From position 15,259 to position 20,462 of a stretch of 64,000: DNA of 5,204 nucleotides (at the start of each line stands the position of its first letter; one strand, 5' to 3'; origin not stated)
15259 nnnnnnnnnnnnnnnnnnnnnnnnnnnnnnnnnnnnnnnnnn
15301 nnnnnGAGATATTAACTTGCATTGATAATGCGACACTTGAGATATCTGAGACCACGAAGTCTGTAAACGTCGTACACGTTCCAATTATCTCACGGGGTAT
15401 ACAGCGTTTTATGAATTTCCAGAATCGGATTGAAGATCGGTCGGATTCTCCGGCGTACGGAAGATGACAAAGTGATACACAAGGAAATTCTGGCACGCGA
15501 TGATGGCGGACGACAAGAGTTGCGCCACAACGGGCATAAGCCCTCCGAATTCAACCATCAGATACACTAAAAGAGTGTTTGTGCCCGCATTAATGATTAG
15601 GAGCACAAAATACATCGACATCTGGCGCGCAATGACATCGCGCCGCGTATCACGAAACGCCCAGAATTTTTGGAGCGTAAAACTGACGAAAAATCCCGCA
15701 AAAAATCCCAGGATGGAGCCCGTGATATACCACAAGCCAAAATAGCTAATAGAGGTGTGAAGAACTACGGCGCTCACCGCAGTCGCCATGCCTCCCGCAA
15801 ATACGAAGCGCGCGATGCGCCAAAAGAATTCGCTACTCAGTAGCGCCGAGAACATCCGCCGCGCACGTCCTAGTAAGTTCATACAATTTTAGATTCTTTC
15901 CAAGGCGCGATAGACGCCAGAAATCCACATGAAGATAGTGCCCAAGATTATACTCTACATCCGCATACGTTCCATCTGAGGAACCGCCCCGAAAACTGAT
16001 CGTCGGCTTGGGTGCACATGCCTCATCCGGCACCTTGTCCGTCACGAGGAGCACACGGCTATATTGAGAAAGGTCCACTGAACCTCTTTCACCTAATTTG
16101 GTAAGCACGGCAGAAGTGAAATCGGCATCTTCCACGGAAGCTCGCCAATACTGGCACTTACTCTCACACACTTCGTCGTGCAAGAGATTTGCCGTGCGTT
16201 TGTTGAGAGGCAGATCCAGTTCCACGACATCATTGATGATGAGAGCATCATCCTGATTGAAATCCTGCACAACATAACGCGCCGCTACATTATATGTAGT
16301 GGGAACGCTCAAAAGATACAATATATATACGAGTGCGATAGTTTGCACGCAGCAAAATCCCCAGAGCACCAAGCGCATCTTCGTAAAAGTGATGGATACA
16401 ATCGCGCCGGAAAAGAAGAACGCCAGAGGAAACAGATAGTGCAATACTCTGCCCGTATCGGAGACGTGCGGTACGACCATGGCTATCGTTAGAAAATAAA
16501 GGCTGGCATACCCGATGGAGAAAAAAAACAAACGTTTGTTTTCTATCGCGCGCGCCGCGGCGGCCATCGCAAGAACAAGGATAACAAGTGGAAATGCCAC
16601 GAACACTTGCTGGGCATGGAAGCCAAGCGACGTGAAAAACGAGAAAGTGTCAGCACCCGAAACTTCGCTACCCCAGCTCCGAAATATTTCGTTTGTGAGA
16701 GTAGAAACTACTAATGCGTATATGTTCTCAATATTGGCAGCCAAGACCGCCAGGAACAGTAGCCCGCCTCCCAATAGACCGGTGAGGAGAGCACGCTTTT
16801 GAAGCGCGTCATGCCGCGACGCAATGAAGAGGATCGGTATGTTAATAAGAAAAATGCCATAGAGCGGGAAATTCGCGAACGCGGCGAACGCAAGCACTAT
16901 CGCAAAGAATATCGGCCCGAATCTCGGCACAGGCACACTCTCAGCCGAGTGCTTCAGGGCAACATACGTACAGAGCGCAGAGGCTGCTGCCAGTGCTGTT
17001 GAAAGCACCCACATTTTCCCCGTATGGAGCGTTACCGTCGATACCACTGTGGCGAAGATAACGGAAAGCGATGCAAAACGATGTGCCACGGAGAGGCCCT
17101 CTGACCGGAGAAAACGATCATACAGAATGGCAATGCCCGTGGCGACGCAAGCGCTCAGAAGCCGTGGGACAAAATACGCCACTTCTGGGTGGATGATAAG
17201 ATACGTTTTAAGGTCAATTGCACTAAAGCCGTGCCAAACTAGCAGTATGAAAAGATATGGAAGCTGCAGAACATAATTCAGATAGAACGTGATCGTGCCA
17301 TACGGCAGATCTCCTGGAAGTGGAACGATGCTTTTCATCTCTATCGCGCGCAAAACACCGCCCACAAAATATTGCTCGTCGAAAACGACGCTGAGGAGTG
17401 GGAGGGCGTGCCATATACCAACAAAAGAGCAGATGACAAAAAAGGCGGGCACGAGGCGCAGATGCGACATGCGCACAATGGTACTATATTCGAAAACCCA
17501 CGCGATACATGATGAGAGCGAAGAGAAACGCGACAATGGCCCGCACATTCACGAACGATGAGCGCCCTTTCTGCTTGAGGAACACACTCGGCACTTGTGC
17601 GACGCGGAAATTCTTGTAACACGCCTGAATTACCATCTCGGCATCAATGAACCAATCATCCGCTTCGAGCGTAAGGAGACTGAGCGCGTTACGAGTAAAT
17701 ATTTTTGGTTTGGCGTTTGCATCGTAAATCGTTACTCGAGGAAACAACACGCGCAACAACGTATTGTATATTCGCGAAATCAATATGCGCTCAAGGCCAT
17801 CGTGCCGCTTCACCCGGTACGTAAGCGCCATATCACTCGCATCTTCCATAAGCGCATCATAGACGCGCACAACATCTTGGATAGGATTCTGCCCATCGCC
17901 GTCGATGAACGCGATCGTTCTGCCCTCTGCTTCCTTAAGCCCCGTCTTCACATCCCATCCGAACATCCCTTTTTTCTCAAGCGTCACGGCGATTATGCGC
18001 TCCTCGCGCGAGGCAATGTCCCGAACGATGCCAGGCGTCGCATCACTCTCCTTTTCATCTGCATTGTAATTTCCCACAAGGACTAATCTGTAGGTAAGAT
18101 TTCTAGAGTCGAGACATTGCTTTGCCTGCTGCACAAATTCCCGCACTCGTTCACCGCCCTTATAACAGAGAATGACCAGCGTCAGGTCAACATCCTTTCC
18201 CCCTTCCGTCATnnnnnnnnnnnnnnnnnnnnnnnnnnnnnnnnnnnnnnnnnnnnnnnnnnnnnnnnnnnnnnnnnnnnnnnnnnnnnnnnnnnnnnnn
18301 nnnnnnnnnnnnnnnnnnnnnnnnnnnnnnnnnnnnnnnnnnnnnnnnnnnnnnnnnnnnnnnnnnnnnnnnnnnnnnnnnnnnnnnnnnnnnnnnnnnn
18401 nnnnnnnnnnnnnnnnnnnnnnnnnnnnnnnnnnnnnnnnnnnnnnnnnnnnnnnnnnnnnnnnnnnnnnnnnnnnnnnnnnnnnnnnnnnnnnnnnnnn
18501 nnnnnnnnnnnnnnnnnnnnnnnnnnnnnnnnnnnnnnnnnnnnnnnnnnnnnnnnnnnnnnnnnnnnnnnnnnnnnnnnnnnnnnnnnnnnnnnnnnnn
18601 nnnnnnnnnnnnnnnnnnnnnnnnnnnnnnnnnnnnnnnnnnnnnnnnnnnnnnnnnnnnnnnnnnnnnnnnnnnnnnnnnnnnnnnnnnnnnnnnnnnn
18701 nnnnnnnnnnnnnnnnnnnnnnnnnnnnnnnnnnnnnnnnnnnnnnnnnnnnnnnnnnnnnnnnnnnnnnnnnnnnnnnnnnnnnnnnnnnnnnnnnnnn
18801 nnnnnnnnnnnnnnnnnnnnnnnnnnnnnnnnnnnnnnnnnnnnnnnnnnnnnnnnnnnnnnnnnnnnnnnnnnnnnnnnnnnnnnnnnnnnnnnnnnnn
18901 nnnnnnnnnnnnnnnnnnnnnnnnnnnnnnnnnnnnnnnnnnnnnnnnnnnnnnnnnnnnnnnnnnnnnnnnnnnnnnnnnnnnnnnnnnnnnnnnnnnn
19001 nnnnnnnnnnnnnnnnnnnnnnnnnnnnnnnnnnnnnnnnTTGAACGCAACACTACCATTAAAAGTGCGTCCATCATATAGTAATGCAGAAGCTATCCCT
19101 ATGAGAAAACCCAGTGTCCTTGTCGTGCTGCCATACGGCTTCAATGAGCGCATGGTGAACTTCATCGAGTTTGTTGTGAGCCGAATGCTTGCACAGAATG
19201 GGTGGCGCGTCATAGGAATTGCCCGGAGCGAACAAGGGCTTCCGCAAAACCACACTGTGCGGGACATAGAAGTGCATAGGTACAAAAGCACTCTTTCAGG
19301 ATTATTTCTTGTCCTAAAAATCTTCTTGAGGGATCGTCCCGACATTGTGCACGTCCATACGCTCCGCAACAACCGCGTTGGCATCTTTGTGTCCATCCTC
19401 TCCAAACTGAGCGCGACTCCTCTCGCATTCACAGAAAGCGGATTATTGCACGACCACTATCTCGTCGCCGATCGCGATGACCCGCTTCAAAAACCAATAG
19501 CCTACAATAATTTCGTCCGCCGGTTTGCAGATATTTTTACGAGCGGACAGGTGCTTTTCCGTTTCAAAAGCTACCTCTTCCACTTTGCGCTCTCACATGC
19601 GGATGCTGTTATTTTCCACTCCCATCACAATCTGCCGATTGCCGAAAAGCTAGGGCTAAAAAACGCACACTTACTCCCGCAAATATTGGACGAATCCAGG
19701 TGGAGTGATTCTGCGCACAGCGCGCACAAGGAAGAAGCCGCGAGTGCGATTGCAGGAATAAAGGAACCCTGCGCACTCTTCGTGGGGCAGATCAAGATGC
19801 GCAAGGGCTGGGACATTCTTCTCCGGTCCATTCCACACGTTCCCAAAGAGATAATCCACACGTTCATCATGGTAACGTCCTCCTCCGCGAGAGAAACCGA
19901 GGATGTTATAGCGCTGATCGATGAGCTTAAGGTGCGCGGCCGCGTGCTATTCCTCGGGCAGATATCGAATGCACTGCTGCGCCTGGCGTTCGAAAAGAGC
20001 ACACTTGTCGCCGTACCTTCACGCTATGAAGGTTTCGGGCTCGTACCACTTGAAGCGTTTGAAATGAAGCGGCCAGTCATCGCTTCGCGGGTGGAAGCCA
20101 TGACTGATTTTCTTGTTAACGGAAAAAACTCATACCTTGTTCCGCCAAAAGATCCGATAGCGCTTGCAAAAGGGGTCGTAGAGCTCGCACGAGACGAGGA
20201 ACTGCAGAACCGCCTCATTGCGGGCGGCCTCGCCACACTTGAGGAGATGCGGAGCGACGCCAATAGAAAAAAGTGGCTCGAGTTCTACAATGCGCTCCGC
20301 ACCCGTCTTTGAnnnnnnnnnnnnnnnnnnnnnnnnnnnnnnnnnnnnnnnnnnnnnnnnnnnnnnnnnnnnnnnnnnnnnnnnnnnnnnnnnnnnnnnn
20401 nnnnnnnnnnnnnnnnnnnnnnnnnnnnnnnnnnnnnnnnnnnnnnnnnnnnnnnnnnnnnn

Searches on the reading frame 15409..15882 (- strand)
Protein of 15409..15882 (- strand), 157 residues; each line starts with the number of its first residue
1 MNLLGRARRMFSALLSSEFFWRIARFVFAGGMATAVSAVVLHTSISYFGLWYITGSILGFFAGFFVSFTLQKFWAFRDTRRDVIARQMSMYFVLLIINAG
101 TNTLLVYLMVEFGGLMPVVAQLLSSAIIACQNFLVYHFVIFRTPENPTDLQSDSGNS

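Call 10: search_protein_families(library=pfam, proteins=[window:15409-15882:-], max_evalue=0.0001)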
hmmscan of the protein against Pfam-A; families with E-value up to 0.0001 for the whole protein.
window:15409-15882:- (157 aa): 1 family
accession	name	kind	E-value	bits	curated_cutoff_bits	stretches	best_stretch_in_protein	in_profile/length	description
PF04138.20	GtrA_DPMS_TM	-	1.2e-19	71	26.1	1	25-141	1-117/117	GtrA/DPMS, transmembrane domain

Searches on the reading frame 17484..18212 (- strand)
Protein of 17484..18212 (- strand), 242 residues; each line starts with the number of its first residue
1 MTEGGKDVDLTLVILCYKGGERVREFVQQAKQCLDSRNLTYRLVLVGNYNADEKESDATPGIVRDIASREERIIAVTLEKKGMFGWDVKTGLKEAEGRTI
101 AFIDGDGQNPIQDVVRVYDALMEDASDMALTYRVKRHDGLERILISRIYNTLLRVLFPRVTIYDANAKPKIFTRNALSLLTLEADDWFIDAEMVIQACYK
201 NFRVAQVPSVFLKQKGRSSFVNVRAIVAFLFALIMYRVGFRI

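Call 10: search_protein_families(library=pfam, proteins=[window:17484-18212:-], max_evalue=0.0001)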
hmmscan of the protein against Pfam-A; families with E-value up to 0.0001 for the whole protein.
window:17484-18212:- (242 aa): 1 family
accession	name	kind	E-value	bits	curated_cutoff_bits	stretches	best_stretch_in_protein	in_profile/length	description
PF00535.33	Glycos_transf_2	-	4.5e-09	36.9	23.3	1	52-146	34-128/168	Glycosyl transferase family 2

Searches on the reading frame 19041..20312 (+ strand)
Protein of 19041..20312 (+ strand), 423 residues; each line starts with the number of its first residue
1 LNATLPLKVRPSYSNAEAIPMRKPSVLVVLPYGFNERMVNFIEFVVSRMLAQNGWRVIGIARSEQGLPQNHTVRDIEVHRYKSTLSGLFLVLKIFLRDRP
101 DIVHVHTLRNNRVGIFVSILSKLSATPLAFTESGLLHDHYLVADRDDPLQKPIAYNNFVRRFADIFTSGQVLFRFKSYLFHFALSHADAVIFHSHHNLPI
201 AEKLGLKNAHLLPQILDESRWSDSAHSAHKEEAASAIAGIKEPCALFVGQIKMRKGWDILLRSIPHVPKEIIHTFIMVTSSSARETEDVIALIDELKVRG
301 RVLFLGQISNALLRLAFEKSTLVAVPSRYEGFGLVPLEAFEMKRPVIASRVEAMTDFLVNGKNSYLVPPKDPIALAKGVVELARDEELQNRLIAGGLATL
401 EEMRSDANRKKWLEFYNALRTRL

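Call 10: search_protein_families(library=pfam, proteins=[window:19041-20312:+], max_evalue=0.0001)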
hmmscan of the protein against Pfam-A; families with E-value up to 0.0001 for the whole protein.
window:19041-20312:+ (423 aa): 6 families
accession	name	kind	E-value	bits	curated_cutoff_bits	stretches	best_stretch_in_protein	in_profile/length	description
PF00534.26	Glycos_transf_1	-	2.4e-27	96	26.4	1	241-394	14-167/172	Glycosyl transferases group 1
PF13692.12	Glyco_trans_1_4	-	2.1e-26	93.3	27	1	243-385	2-142/142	Glycosyl transferases group 1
PF20706.3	GT4-conflict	-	1.3e-06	28.1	26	1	242-358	197-320/385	Family 4 Glycosyltransferase in conflict systems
PF13477.12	Glyco_trans_4_2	-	2.8e-06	28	23.4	0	48-152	18-123/139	Glycosyl transferase 4-like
PF13439.12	Glyco_transf_4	-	1e-05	26.1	28.5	1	47-206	12-154/170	Glycosyltransferase Family 4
PF13579.12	Glyco_trans_4_4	-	1.6e-05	25.7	29.7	1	48-163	12-128/158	Glycosyl transferase 4-like domain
